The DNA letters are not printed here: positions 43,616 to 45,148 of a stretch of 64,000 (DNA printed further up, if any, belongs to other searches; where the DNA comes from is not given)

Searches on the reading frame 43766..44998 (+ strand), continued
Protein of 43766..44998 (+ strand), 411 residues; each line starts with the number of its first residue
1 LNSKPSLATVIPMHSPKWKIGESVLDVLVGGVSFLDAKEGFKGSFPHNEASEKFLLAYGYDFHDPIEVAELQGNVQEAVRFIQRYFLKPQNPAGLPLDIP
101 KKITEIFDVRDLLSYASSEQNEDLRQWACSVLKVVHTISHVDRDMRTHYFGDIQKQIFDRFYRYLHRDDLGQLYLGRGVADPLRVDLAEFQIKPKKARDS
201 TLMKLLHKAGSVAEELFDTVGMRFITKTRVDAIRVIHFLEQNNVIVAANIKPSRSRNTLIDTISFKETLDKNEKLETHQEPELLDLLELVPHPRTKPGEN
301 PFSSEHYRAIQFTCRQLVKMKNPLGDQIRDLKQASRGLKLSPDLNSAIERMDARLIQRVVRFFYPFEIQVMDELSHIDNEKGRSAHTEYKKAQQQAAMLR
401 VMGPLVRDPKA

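Call 89: find_encoding_contigs(protein=P0252, flank=6000, max_places=1)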
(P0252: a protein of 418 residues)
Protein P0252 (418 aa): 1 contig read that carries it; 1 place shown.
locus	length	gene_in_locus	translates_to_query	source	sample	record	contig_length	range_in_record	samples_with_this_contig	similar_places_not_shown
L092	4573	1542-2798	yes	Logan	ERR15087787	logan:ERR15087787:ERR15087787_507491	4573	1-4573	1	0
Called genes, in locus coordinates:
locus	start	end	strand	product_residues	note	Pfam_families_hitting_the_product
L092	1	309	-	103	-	?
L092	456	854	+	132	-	-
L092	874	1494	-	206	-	-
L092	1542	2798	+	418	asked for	PF04607:RelA_SpoT (faint)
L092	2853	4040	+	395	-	PF00266:Aminotran_5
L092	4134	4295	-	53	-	-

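Call 90: search_protein_families(library=ncbifam, proteins=[L092:2853-4037:+, L092:1542-2795:+, L091:88-1386:+], max_evalue=0.00001)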
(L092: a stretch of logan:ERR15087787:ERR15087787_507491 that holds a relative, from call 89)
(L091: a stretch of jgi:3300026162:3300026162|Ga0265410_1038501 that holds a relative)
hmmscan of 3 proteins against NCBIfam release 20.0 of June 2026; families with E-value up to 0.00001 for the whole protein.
L092:2853-4037:+ (395 aa): 17 families
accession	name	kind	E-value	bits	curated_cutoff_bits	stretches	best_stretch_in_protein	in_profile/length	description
TIGR03402.1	FeS_nifS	equivalog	3.4e-93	312.4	530.75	1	10-387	1-373/379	cysteine desulfurase NifS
TIGR03235.1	DNA_S_dndA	equivalog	1e-76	258.5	480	1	11-363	1-352/353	cysteine desulfurase DndA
TIGR02006.1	IscS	equivalog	1.9e-71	241.2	643.2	1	10-380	5-371/402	IscS subfamily cysteine desulfurase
NF010611.0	PRK14012.1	equivalog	9e-71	238.9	548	1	10-382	7-377/406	IscS subfamily cysteine desulfurase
TIGR03403.1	nifS_epsilon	equivalog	2.6e-68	230.6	587.7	1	10-386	1-375/382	NifS family cysteine desulfurase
NF002806.0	PRK02948.1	subfamily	7.1e-68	229.3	304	1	10-388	2-376/381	IscS subfamily cysteine desulfurase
TIGR01979.1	sufS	subfamily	6.9e-43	147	475.1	1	9-383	19-398/403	SufS family cysteine desulfurase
TIGR01977.1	am_tr_V_EF2568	hypoth_equivalog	1.4e-33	116.4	377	1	10-380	1-373/376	cysteine desulfurase family protein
NF041166.1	f2_encap_cargo1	exception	4.5e-29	102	800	1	43-382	281-622/623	family 2A encapsulin nanocompartment cargo protein cysteine desulfurase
NF008126.0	PRK10874.1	equivalog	3.6e-25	88.9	607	1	40-229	52-237/401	cysteine desulfurase CsdA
TIGR03392.1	FeS_syn_CsdA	equivalog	4.1e-25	88.8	493.6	1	41-382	50-391/398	cysteine desulfurase CsdA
NF006791.0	PRK09295.1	equivalog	3.8e-23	82.2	661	1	41-380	57-398/406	cysteine desulfurase SufS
TIGR01976.1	am_tr_V_VC1184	hypoth_equivalog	4.1e-22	79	352.35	1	8-230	18-235/401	cysteine desulfurase-like protein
NF040779.1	Sec_lyase_SclA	exception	8.9e-22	77.5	525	1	10-383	1-376/378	selenocysteine lyase SclA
TIGR04343.1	egtE_PLP_lyase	equivalog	1.5e-10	40.4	400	1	51-239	54-216/370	ergothioneine biosynthesis PLP-dependent enzyme EgtE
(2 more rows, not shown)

L092:1542-2795:+ (418 aa): 2 families
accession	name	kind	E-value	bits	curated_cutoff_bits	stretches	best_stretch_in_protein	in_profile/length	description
TIGR04562.1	TIGR04562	subfamily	6.6e-102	341.3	140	1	24-410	1-355/356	TIGR04552 family protein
TIGR04552.1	TIGR04552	subfamily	7.2e-98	328.1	125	1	23-410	3-351/352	TIGR04552 family protein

L091:88-1386:+ (433 aa): 2 families
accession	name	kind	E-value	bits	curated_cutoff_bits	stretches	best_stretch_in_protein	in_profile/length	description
TIGR04562.1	TIGR04562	subfamily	3.5e-114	381.7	140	1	36-418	2-355/356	TIGR04552 family protein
TIGR04552.1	TIGR04552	subfamily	5.5e-109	364.7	125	1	34-418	3-351/352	TIGR04552 family protein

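Call 93: find_related_loci(query=A10, collection=metagenome_contigs, flank=6000)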
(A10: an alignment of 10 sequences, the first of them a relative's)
Query A10 (387 aa) in metagenome_contigs; peptide patterns used: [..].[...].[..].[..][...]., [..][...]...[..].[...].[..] (x = any residue, [..] = any of these).
600 stretches matched a pattern (row limit reached: there are more); 178 encode a relative of the query (tblastn E <= 1e-3); the best 80 are kept; 80 distinct loci.
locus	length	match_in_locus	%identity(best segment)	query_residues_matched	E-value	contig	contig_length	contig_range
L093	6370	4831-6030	39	2-387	3e-83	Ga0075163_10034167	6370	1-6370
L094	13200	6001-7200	37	7-387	1e-79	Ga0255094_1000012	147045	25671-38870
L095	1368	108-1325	36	1-386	2e-83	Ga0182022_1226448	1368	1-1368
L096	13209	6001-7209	38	9-387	2e-77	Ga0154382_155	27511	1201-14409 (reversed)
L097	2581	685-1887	35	9-387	1e-79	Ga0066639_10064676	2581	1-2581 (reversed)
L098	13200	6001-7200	37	7-387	1e-79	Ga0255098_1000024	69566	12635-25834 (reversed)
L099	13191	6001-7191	36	9-386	6e-75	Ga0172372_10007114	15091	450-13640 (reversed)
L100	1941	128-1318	36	14-386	6e-77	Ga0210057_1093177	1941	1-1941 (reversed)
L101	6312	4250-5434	36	9-383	4e-73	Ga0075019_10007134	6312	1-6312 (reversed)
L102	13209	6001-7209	36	2-386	9e-73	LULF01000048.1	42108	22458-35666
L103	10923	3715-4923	36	2-386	9e-73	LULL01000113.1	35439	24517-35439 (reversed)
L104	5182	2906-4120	35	9-387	6e-71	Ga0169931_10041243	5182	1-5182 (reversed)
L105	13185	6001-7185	34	7-386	2e-70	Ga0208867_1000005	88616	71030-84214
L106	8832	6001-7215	33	2-386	2e-69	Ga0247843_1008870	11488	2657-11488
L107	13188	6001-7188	36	9-384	1e-69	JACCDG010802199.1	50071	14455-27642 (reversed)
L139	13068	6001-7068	33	16-386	1e-56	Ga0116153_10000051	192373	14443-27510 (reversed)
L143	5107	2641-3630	35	16-387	5e-56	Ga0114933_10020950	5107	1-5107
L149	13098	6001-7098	33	9-371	4e-55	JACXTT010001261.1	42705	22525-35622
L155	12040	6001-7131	32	20-386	1e-52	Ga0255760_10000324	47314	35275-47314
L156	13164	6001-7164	31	10-384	9e-53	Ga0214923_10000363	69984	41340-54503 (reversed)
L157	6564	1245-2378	32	9-387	8e-53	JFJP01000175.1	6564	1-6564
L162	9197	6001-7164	33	10-384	2e-52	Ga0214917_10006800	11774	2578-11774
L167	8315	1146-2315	31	4-383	2e-50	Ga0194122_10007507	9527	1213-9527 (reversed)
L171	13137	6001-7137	31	16-384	3e-50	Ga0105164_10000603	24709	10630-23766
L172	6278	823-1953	32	14-386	3e-50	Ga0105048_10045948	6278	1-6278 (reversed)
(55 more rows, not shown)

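Call 96: search_protein_families(library=pfam, proteins=[L156:7214-8599:+, L162:7214-8620:+, L167:2406-3797:+, L171:7192-8559:+, L143:3639-4703:+, L155:7177-7935:+, L139:7129-7683:+, L149:7540-8703:+, L157:2765-3925:+, L172:2042-3070:+], max_evalue=0.0001)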
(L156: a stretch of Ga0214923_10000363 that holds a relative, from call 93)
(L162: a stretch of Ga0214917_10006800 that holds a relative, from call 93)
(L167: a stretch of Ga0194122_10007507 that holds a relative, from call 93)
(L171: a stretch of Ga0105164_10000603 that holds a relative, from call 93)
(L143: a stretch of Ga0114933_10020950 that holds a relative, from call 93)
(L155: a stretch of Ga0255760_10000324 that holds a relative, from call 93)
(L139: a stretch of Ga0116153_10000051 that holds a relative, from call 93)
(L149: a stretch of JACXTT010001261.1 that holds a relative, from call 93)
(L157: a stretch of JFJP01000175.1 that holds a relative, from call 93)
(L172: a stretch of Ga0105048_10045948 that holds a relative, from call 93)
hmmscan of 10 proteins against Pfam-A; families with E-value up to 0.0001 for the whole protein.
L156:7214-8599:+ (462 aa): 1 family
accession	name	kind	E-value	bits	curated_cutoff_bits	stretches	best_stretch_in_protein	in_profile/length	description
PF14237.11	GYF_2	-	2.1e-13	50.3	25.8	1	12-60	1-49/50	GYF domain 2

L162:7214-8620:+ (469 aa): 1 family
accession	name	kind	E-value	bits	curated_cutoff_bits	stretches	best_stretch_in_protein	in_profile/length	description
PF14237.11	GYF_2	-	2.9e-14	53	25.8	1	12-59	1-48/50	GYF domain 2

L167:2406-3797:+ (464 aa): 1 family
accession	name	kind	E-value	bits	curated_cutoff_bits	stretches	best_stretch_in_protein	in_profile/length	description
PF14237.11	GYF_2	-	2.4e-16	59.7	25.8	1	11-60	1-50/50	GYF domain 2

L171:7192-8559:+ (456 aa): 1 family
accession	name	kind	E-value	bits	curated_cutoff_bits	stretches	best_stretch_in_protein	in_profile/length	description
PF14237.11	GYF_2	-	4.1e-10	39.7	25.8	1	13-60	1-48/50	GYF domain 2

L143:3639-4703:+ (355 aa): 1 family
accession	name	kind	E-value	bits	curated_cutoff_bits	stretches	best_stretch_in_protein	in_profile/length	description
PF00149.33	Metallophos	-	2.8e-05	25.1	21.5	1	3-279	2-190/191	Calcineurin-like phosphoesterase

L155:7177-7935:+ (253 aa): 3 families
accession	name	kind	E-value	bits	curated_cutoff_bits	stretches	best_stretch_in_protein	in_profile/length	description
PF13489.12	Methyltransf_23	-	4.9e-06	26.8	27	1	52-177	15-142/164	Methyltransferase domain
PF13649.12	Methyltransf_25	-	1.6e-05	26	27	0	64-146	2-97/97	Methyltransferase domain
PF08241.18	Methyltransf_11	-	8.2e-05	23.6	21.2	0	64-149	1-94/95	Methyltransferase domain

L139:7129-7683:+ (185 aa): 1 family
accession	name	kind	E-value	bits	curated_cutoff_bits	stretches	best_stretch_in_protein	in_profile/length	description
PF01965.30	DJ-1_PfpI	-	4.3e-35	121.4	26.6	1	8-176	1-162/165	DJ-1/PfpI family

L149:7540-8703:+ (388 aa): 2 families
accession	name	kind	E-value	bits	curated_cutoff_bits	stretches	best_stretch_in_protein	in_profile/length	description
PF07228.17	SpoIIE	-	6.2e-47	160.5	25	1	192-386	1-191/192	Stage II sporulation protein E (SpoIIE)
PF00072.30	Response_reg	-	4.9e-25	88.3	30.2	1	6-117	1-110/111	Response regulator receiver domain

L157:2765-3925:+ (387 aa): 2 families
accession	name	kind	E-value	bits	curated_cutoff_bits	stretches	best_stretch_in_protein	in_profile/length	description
PF07228.17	SpoIIE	-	1.2e-40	140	25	1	193-386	2-191/192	Stage II sporulation protein E (SpoIIE)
PF00072.30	Response_reg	-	8.1e-25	87.6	30.2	1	6-117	1-110/111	Response regulator receiver domain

L172:2042-3070:+ (343 aa): 0 families
